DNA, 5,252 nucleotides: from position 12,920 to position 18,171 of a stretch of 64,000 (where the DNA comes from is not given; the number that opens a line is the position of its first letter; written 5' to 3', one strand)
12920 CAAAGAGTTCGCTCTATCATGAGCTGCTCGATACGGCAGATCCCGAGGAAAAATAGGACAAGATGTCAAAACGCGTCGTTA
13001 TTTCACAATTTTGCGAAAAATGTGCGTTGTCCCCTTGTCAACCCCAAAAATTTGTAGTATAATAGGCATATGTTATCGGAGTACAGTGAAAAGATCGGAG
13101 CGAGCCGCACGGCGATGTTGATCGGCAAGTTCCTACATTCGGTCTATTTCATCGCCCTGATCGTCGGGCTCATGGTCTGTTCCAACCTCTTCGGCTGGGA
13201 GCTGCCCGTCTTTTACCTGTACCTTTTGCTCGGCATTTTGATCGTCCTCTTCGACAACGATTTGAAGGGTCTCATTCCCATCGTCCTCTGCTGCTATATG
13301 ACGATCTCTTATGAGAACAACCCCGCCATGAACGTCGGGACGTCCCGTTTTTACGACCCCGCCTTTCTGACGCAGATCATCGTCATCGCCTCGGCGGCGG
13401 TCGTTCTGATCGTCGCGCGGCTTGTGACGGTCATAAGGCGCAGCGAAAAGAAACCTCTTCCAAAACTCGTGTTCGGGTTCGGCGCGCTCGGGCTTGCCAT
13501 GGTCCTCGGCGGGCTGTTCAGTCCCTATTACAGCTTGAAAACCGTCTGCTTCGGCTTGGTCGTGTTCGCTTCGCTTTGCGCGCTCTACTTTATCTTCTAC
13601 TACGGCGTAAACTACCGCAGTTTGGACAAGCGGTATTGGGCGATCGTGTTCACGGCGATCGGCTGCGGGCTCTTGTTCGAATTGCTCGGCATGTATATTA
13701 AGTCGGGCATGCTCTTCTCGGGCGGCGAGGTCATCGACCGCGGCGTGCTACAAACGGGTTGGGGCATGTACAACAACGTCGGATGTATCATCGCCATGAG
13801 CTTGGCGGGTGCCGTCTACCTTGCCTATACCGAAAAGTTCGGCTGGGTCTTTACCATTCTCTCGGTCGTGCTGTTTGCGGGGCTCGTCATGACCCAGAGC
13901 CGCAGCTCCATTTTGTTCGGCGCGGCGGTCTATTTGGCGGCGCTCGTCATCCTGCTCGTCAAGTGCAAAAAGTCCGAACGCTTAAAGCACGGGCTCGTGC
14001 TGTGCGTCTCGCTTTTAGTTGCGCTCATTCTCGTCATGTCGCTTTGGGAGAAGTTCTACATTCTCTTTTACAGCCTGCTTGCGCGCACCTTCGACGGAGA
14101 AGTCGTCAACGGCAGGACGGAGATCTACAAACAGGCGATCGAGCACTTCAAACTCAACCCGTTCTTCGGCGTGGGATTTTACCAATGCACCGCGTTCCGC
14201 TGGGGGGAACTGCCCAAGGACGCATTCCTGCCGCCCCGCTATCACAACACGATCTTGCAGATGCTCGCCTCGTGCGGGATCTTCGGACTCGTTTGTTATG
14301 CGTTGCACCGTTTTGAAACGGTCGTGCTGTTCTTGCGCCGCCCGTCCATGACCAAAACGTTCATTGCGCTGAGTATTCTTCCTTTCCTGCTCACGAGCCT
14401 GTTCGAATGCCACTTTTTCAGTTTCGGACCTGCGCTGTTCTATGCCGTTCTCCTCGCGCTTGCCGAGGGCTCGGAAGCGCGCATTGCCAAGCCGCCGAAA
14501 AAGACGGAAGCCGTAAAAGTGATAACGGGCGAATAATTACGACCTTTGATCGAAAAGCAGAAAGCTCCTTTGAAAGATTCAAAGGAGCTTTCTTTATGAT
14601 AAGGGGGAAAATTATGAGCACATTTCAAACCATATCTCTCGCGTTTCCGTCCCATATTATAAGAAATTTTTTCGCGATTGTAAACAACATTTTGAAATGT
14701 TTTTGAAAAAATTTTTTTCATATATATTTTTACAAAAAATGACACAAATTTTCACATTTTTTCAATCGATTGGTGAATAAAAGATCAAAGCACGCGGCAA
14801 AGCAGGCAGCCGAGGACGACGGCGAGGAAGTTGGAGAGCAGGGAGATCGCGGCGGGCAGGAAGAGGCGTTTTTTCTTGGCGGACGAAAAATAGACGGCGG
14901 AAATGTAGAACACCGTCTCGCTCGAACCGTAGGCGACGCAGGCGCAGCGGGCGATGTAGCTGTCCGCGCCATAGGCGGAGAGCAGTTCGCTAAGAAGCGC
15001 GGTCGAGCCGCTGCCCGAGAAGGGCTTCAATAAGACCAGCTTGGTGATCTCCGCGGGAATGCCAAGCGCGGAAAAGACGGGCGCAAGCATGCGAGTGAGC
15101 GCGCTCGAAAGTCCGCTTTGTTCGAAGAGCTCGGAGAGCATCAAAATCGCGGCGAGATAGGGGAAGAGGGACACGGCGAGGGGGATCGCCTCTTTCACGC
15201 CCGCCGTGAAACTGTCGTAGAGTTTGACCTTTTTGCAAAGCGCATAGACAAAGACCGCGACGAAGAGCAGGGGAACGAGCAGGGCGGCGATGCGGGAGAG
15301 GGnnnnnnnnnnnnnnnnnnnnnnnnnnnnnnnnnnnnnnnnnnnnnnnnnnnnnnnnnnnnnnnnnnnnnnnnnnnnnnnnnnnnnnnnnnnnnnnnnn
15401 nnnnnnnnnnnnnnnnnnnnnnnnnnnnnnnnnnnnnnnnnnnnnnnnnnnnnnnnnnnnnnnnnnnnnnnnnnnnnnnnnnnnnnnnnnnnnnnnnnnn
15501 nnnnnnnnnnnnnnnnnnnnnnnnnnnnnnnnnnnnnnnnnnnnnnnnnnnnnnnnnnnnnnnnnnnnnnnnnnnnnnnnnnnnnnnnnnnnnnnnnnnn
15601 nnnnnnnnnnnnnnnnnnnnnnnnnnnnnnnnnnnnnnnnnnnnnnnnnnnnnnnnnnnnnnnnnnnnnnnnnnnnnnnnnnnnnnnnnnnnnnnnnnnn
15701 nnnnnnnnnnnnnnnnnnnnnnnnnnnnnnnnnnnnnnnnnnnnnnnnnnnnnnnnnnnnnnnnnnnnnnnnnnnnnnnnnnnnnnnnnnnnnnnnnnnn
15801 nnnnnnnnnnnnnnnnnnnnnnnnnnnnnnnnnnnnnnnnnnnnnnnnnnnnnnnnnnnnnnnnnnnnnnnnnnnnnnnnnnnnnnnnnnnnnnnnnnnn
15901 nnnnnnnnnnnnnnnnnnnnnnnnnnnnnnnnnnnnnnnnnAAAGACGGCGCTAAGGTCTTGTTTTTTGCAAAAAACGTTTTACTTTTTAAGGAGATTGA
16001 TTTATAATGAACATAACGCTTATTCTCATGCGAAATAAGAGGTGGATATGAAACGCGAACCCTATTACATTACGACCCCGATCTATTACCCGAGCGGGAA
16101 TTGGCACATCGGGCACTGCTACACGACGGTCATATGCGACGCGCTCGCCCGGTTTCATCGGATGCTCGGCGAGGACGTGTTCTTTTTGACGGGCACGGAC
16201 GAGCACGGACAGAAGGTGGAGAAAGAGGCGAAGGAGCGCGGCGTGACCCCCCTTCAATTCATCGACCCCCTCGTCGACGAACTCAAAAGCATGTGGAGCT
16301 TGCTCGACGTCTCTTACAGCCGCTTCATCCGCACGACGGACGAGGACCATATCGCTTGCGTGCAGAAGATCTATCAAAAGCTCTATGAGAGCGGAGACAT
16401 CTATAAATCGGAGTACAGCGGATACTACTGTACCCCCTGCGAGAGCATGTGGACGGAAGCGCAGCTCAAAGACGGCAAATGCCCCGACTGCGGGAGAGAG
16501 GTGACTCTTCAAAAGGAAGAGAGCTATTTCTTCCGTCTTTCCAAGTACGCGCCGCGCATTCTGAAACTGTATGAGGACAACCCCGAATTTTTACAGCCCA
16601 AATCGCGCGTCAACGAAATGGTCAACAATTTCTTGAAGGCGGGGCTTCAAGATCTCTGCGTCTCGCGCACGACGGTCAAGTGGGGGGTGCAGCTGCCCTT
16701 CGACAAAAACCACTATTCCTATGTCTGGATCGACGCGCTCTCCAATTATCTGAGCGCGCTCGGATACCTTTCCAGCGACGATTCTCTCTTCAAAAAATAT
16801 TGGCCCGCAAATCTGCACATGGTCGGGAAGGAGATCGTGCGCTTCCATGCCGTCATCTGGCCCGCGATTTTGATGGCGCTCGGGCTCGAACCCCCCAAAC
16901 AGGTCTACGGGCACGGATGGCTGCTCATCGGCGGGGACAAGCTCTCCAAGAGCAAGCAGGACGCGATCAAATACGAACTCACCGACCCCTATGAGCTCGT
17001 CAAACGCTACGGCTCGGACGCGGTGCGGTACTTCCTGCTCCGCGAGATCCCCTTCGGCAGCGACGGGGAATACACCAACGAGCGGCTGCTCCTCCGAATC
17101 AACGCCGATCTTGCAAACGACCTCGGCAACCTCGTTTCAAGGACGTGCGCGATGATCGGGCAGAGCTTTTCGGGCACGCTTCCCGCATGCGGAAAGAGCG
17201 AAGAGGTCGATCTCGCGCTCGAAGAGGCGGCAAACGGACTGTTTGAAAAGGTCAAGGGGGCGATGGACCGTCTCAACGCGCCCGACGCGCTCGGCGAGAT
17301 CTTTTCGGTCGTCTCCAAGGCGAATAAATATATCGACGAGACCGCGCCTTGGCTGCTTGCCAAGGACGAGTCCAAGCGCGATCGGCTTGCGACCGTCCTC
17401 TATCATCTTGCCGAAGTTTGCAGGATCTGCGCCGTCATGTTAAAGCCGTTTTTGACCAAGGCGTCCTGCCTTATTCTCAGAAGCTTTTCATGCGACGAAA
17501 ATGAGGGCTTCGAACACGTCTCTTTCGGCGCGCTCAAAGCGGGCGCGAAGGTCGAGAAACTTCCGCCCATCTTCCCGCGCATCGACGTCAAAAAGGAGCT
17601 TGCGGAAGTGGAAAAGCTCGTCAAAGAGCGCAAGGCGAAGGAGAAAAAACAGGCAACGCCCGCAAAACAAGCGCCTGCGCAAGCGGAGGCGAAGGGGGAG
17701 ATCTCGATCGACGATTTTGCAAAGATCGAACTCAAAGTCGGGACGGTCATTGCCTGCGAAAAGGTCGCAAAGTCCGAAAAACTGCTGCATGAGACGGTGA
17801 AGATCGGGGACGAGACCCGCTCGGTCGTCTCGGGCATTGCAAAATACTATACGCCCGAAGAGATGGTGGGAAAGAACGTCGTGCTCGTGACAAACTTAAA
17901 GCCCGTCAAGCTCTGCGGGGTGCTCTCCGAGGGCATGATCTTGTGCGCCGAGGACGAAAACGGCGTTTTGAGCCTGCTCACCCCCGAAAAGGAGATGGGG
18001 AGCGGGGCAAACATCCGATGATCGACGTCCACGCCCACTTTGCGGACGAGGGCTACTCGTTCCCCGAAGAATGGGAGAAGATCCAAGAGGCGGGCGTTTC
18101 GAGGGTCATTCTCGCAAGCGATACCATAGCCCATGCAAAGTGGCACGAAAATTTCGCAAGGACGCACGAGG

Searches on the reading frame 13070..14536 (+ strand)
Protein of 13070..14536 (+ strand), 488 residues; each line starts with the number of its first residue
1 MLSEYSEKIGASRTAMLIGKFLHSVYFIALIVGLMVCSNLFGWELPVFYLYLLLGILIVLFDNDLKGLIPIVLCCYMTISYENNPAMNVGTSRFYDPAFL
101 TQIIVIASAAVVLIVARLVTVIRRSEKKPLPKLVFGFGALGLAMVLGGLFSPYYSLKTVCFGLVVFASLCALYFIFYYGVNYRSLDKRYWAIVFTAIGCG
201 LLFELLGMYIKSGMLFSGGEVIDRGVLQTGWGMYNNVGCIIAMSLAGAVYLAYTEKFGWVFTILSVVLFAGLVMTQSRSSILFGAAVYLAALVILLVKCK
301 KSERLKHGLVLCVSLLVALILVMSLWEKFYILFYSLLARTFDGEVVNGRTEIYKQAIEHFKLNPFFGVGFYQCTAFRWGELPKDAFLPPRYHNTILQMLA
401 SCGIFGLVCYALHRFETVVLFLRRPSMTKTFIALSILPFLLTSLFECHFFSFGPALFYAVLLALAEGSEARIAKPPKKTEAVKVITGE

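Call 42: search_protein_families(library=pfam, proteins=[window:13070-14536:+], max_evalue=0.00001)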
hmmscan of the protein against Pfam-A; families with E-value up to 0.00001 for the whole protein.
window:13070-14536:+ (488 aa): 1 family
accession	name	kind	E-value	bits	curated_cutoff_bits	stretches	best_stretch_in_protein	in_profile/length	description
PF04932.20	Wzy_C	-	5.3e-20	72.2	31.7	1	264-410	2-148/149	O-Antigen ligase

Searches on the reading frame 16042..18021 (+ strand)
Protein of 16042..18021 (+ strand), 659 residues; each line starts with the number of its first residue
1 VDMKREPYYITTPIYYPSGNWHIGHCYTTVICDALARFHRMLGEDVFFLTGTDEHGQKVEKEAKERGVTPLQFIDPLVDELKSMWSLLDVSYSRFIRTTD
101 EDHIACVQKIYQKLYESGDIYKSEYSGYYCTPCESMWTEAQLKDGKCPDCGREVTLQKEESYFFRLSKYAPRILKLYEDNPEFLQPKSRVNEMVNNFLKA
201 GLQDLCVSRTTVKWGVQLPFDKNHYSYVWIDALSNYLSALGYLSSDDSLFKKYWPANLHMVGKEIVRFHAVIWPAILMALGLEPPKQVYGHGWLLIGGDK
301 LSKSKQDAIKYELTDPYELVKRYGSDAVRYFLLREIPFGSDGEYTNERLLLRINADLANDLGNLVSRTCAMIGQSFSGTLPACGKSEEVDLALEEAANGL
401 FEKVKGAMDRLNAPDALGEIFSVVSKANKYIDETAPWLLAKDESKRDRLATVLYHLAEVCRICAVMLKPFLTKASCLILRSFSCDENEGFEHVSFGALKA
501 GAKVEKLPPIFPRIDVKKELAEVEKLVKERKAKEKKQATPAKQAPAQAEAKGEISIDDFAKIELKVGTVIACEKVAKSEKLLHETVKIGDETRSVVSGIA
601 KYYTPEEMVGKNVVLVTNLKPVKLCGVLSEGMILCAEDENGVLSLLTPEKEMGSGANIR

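Call 42: search_protein_families(library=pfam, proteins=[window:16042-18021:+], max_evalue=0.00001)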
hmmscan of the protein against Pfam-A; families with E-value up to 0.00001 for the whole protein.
window:16042-18021:+ (659 aa): 5 families
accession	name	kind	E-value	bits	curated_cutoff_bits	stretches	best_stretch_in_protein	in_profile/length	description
PF09334.17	tRNA-synt_1g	-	2.1e-108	363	20.1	2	150-368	172-390/391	tRNA synthetases class I (M)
PF00133.28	tRNA-synt_1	-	2.8e-28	99.3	22.7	2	4-220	21-245/414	tRNA synthetases class I (I, L, M and V)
PF01588.26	tRNA_bind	-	8.9e-28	96.7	27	1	564-656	1-95/96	Putative tRNA binding domain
PF19303.5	Anticodon_3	-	1.8e-08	34.8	23.5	1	381-515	2-136/152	Anticodon binding domain of methionyl tRNA ligase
PF01406.26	tRNA-synt_1e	-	2.5e-08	34.1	27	0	20-130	22-132/301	tRNA synthetases class I (C) catalytic domain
